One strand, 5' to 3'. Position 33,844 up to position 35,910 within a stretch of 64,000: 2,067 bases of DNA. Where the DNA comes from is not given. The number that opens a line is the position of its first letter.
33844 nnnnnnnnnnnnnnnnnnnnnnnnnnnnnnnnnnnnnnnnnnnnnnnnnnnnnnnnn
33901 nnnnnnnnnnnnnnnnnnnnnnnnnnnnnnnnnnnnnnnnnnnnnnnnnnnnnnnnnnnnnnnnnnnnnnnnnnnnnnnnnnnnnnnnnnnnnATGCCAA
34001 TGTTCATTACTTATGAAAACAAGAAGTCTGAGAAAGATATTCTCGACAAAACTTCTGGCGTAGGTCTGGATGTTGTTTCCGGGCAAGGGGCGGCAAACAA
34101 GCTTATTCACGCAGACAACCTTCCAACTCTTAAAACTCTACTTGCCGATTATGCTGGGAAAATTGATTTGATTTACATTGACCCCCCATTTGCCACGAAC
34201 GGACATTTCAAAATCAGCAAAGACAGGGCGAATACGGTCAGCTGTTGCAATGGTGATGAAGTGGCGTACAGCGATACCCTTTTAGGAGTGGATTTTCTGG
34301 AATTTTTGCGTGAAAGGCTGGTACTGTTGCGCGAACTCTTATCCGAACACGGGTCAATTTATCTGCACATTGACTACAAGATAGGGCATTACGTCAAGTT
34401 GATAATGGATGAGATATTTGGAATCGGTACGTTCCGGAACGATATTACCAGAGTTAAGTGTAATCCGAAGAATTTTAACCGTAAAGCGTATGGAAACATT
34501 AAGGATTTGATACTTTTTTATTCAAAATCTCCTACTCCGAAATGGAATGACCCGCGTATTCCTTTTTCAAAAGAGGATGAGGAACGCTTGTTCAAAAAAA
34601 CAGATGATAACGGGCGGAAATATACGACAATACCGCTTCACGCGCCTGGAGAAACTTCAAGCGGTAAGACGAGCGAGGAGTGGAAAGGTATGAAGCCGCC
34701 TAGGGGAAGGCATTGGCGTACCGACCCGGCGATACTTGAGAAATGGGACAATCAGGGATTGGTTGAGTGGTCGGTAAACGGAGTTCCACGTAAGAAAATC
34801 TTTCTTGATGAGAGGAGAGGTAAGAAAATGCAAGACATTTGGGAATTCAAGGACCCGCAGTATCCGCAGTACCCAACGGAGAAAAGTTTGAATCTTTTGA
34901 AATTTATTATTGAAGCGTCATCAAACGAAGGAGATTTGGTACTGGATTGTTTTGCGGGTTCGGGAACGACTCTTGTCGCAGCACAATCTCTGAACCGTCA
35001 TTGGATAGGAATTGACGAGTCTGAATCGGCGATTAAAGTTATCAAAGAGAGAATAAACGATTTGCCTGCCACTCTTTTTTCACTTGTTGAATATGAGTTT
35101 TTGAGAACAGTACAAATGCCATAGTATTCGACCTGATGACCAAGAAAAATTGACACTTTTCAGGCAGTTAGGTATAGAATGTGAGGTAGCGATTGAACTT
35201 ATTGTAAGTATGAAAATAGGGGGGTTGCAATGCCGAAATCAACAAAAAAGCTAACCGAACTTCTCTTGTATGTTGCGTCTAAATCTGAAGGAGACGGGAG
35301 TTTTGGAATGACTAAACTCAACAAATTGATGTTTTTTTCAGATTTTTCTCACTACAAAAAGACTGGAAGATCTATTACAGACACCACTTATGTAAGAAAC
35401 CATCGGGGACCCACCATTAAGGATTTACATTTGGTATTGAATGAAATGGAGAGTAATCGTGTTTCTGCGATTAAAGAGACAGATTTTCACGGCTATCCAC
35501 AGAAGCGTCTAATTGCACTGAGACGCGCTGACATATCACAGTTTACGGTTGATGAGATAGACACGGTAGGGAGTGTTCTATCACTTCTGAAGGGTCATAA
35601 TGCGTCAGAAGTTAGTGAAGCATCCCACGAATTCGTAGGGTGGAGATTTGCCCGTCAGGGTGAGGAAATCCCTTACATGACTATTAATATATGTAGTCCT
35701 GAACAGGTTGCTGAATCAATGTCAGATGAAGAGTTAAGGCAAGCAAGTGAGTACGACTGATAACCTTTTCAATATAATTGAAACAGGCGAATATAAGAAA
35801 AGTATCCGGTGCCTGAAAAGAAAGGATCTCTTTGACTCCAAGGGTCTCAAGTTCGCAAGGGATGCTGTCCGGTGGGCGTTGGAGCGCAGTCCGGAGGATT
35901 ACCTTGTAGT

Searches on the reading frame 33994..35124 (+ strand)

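Call 64: search_protein_families(library=pfam, proteins=[window:33994-35124:+], max_evalue=0.001)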
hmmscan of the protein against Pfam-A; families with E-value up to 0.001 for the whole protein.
window:33994-35124:+ (376 aa): 3 families
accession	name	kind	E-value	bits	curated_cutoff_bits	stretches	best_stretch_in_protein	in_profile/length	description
PF01555.25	N6_N4_Mtase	-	3.6e-47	161.6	26.7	1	57-352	1-221/221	DNA methylase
PF03602.21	Cons_hypoth95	-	9.7e-08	32.3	24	0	306-359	35-89/182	Conserved hypothetical protein 95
PF13847.12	Methyltransf_31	-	0.00071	19.7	27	0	312-356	3-50/145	Methyltransferase domain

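Call 65: search_protein_families(library=padloc, proteins=[window:33994-35124:+], max_evalue=0.001)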
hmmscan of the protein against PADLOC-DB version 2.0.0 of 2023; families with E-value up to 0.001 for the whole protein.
window:33994-35124:+ (376 aa): 64 families (the best 25 are shown)
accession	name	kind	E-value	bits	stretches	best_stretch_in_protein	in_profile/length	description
PDLC03354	MTase_II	-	2.4e-169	561.8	1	2-361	24-389/425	Type II methyltransferase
PDLC03644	MTase_III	-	2e-48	163.4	1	31-355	35-394/542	Type III methyltransferase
PDLC03636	MTase_III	-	8.7e-48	161.4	2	33-233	45-227/575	Type III methyltransferase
PDLC03339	MTase_II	-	3.8e-42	142.4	2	267-357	179-274/399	Type II methyltransferase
PDLC03633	MTase_III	-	1.1e-40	138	2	34-185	77-235/616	Type III methyltransferase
PDLC03638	MTase_III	-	2e-40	136.9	1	36-355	382-678/816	Type III methyltransferase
PDLC03300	MTase_II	-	2.2e-40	136.6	2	33-181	10-165/302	Type II methyltransferase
PDLC03634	MTase_III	-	6.8e-39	132.2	1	33-335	93-431/621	Type III methyltransferase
PDLC03371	MTase_II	-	9.5e-36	121.6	2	272-357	165-255/260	Type II methyltransferase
PDLC03635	MTase_III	-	1.6e-35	120.9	2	28-212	212-382/708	Type III methyltransferase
PDLC03641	MTase_III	-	6.3e-31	105.6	1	33-336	103-434/657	Type III methyltransferase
PDLC03299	MTase_II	-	5.4e-24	83.2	2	274-355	172-258/296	Type II methyltransferase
PDLC03640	MTase_III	-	5.6e-23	79.1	2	35-145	44-159/654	Type III methyltransferase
PDLC03216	MTase_II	-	6.7e-23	79.3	2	293-357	194-258/364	Type II methyltransferase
PDLC03265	MTase_II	-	3.3e-22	77.3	1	33-357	23-331/333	Type II methyltransferase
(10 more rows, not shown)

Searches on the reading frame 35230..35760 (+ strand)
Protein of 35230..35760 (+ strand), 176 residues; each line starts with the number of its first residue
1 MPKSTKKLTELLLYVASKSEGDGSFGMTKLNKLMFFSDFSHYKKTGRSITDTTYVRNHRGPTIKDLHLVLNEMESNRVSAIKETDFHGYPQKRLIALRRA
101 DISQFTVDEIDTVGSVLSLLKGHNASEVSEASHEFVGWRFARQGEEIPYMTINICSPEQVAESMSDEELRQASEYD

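Call 64: search_protein_families(library=pfam, proteins=[window:35230-35760:+], max_evalue=0.001)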
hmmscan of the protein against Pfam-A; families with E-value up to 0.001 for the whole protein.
window:35230-35760:+ (176 aa): 1 family
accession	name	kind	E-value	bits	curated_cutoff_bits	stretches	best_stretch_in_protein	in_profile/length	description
PF13274.11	SocA_Panacea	-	6.7e-15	56.4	25.7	1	30-138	1-112/113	Antitoxin SocA-like, Panacea domain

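Call 65: search_protein_families(library=padloc, proteins=[window:35230-35760:+], max_evalue=0.001)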
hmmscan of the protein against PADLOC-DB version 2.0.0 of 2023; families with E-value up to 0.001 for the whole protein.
window:35230-35760:+ (176 aa): 0 families
